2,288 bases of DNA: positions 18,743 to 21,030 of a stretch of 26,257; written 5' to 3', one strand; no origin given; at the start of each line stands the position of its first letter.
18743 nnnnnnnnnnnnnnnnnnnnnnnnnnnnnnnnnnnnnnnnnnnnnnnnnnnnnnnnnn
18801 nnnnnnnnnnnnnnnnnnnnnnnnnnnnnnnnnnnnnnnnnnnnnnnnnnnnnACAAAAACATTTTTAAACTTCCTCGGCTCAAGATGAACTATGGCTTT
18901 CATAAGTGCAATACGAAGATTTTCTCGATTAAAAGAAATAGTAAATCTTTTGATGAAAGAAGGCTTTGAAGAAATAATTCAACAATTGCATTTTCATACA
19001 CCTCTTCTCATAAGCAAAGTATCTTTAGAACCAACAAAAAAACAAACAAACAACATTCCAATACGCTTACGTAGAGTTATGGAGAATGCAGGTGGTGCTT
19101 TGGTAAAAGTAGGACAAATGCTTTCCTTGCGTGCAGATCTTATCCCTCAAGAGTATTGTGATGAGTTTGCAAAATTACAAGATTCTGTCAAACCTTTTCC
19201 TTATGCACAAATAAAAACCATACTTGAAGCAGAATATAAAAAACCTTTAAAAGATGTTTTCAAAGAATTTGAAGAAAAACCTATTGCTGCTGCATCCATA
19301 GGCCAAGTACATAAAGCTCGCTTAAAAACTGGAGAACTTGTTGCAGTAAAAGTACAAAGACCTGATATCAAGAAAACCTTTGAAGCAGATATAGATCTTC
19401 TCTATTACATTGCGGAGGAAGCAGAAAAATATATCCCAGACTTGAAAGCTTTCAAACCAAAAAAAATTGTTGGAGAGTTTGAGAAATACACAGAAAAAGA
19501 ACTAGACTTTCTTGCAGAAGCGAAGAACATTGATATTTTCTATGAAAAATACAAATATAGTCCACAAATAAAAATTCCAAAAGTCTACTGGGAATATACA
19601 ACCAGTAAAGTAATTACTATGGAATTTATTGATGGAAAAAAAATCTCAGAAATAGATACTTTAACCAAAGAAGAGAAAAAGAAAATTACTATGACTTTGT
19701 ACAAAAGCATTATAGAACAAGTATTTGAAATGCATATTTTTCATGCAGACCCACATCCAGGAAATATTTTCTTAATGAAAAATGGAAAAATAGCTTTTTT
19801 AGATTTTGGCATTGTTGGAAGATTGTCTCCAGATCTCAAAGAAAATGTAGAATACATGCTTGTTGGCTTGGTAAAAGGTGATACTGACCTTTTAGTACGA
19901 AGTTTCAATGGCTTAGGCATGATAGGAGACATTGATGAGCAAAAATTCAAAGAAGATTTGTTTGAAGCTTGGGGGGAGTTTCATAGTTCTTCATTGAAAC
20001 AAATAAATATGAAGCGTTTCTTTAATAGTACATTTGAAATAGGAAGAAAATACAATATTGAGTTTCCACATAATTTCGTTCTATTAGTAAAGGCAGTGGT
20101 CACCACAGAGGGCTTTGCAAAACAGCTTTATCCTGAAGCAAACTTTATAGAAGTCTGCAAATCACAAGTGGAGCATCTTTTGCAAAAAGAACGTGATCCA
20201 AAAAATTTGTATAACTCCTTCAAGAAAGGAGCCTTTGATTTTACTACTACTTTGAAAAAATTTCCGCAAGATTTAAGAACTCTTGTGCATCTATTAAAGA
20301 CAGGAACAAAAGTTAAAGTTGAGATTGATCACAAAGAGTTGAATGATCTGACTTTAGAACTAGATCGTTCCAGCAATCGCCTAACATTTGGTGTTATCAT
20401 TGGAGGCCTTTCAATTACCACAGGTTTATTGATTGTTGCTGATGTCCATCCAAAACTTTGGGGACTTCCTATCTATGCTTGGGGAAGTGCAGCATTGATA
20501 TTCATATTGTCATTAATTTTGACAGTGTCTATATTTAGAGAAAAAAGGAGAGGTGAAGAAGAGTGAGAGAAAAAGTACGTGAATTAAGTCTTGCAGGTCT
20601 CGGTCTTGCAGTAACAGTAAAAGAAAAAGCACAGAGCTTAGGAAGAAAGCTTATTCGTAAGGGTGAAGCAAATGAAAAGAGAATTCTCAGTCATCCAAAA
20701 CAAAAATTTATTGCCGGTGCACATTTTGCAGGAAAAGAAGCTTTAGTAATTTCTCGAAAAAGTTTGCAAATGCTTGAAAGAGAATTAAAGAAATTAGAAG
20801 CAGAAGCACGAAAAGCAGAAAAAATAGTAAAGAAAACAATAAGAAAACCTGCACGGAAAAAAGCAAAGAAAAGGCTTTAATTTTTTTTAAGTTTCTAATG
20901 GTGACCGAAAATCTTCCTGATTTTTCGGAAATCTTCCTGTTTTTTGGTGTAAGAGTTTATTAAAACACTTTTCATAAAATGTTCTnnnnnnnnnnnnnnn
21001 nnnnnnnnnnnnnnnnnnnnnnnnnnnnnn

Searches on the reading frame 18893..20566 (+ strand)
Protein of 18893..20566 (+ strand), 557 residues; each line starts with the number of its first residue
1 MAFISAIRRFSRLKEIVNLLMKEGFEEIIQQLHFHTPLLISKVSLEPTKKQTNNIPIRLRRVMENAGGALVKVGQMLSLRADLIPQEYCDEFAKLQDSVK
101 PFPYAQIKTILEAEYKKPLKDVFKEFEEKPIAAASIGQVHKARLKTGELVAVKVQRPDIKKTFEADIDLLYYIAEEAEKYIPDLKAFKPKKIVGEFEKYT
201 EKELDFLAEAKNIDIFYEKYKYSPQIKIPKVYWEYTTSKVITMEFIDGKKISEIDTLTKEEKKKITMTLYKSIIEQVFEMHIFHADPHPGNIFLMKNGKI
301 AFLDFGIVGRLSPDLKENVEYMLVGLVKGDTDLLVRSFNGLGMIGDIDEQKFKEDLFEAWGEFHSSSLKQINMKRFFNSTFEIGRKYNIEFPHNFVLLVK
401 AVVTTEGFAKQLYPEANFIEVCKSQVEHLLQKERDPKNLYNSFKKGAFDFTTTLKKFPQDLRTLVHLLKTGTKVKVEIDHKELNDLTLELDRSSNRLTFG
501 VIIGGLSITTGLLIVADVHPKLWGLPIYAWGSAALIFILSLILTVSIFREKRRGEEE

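Call 7: search_protein_families(library=pfam, proteins=[window:18893-20566:+], max_evalue=1)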
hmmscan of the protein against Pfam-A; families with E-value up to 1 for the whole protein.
window:18893-20566:+ (557 aa): 5 families
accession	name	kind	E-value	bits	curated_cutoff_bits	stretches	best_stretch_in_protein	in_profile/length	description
PF03109.22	ABC1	-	1.3e-82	277.1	22.9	1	94-335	1-241/244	ABC1 atypical kinase-like domain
PF00069.31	Pkinase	-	1.5e-06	28.2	31.7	1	229-315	63-152/263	Protein kinase domain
PF01163.29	RIO1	-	2.9e-06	27.5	22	1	224-306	68-149/187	RIO domain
PF01636.29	APH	-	0.011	16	23.2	1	281-306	169-195/239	Phosphotransferase enzyme family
PF11755.13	DUF3311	-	0.015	15.8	30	1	512-556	14-58/61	Protein of unknown function (DUF3311)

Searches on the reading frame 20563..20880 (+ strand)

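Call 7: search_protein_families(library=pfam, proteins=[window:20563-20880:+], max_evalue=1)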
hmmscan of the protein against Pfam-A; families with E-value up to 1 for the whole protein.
window:20563-20880:+ (105 aa): 2 families
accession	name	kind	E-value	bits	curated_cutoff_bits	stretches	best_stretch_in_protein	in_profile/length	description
PF05597.16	Phasin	-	0.032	14.7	28.8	1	2-94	12-93/126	Poly(hydroxyalcanoate) granule associated protein (phasin)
PF23683.1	U_exon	-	0.083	13.6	27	1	39-104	25-88/95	U exon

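Call 8: search_protein_families(library=ncbifam, proteins=[window:20563-20880:+], max_evalue=1)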
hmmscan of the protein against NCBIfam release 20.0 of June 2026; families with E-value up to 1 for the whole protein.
window:20563-20880:+ (105 aa): 3 families
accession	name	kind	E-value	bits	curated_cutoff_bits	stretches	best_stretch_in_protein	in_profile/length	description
NF047773.1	phas_rel_Lepto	domain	0.00063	19.5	35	1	3-38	2-44/68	phasin-related domain-containing protein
TIGR01837.1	PHA_granule_1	subfamily_domain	0.0025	17.9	94.7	1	2-48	3-49/118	poly(hydroxyalkanoate) granule-associated protein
NF012218.0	erm_38_23S_MT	exception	0.09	11.6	800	1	55-96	40-78/386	23S rRNA (adenine(2058)-N(6))-methyltransferase Erm(38)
